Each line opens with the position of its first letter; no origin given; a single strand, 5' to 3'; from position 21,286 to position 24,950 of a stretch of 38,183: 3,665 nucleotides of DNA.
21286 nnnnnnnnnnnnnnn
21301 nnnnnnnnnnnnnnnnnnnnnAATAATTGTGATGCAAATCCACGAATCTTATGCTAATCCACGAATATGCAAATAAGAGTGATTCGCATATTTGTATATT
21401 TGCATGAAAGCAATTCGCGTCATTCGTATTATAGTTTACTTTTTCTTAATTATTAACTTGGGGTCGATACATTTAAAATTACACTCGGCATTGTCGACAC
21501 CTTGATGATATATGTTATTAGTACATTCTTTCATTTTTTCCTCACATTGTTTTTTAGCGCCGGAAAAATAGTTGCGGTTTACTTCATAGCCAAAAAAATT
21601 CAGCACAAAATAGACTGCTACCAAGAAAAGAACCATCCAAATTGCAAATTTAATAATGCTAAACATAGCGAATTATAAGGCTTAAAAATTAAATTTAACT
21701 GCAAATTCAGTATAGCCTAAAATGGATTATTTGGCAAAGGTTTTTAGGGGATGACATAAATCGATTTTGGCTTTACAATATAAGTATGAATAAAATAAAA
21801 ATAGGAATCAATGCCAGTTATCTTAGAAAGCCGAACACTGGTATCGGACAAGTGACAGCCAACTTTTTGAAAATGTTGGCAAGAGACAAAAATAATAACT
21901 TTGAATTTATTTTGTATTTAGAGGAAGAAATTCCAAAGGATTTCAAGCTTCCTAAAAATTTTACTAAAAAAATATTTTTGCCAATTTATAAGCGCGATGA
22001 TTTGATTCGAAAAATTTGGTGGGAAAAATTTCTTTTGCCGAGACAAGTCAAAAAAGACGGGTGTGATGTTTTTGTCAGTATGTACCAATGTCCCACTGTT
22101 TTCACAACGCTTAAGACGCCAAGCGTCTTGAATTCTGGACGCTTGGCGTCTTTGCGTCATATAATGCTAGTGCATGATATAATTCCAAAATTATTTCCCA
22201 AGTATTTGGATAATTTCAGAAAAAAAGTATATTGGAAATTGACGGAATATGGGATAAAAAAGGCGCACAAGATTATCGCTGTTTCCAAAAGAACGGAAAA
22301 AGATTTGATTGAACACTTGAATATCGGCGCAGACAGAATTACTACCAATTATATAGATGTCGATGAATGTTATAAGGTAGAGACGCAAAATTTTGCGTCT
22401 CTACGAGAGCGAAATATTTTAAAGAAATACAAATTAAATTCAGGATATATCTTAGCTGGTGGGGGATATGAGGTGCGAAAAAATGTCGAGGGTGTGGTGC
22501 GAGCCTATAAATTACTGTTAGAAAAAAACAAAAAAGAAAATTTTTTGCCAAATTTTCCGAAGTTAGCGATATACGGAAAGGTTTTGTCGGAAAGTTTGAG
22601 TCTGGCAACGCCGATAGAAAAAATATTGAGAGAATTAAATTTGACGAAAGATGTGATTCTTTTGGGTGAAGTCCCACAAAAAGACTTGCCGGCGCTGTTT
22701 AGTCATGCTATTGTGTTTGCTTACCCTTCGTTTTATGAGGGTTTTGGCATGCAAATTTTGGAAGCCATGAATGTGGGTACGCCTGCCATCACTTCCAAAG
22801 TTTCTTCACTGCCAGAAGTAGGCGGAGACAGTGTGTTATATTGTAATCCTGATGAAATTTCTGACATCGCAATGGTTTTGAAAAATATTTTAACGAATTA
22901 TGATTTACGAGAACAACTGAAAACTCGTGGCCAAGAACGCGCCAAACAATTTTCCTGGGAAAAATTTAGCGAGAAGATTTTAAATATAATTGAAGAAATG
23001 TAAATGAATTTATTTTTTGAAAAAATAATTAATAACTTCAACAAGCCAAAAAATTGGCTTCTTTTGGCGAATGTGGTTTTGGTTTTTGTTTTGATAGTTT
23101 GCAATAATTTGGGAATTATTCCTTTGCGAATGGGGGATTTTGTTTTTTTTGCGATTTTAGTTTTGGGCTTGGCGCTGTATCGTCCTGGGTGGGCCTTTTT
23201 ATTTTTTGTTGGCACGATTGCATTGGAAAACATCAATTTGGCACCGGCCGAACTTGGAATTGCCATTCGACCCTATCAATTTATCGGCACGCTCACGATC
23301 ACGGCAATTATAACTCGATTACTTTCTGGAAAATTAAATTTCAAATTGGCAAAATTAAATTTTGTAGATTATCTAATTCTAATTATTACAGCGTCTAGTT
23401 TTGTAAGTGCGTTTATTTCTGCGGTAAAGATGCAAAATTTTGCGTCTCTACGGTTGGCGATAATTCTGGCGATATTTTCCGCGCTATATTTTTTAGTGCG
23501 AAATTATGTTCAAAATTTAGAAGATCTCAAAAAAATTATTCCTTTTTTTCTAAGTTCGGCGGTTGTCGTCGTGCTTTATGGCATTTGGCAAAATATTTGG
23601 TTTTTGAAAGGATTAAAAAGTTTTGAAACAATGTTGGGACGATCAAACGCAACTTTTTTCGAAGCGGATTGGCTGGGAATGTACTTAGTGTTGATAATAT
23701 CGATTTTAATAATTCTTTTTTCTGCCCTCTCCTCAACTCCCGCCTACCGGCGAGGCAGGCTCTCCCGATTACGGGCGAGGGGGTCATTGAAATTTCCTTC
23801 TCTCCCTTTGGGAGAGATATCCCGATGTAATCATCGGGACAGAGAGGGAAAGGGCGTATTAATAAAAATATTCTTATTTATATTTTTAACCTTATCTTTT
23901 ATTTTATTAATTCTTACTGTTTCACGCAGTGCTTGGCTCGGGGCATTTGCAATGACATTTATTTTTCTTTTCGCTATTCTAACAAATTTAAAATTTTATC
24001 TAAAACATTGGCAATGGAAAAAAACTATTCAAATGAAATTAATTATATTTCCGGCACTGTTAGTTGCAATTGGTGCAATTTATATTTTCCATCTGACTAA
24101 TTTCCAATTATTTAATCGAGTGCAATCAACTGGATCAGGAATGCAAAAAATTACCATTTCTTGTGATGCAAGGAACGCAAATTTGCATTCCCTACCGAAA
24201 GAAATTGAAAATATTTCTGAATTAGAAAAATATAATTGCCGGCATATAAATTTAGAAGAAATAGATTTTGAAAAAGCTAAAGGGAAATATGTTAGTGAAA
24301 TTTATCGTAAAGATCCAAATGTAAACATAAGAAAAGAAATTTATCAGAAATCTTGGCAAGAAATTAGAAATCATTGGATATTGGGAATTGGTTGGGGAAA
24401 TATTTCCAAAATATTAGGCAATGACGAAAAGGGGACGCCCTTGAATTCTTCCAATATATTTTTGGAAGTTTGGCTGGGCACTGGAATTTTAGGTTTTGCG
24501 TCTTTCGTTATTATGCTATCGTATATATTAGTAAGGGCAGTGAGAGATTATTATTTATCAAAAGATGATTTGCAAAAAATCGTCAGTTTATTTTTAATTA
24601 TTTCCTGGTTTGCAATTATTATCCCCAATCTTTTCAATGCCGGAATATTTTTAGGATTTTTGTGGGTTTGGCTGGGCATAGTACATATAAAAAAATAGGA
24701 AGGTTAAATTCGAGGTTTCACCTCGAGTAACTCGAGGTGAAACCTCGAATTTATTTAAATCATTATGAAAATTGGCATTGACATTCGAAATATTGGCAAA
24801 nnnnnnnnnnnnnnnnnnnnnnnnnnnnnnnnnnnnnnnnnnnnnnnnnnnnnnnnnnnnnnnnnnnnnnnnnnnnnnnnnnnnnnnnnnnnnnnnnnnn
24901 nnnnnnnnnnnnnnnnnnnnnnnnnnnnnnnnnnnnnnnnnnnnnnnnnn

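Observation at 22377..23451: The same 28-nt palindrome in two adjacent genes yields the shared peptide QNFASLR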

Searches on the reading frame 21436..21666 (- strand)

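Call 22: search_protein_families(library=pfam, proteins=[window:21436-21666:-], max_evalue=0.01)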
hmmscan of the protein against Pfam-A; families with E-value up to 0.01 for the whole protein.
window:21436-21666:- (76 aa): 1 family
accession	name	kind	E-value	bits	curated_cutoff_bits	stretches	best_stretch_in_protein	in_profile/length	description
PF06837.17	Fijivirus_P9-2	-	0.0063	16.7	27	1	1-35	85-119/178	Fijivirus P9-2 protein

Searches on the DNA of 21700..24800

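Call 54: search_rna_families(source=window, start=21700, end=24800, threshold=evalue, max_evalue=1)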
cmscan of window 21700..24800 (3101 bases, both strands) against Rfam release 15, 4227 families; matches with E-value up to 1: 3.
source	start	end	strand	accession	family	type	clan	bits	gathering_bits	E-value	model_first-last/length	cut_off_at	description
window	22519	22604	+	RF01458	rli23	Gene; antisense;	-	23.1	45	0.95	1-98/98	no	Listeria snRNA rli23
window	21994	22150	+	RF01411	BsrF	Gene; sRNA;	-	21.8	50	0.66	1-113/113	no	BsrF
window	24696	24750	+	RF00769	mir-331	Gene; miRNA;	-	21.4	80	0.6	1-92/92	no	mir-331 microRNA precursor family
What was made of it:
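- Tried and rejected: Rfam at a permissive threshold gave only sub-threshold noise away from the REPs (call 54).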
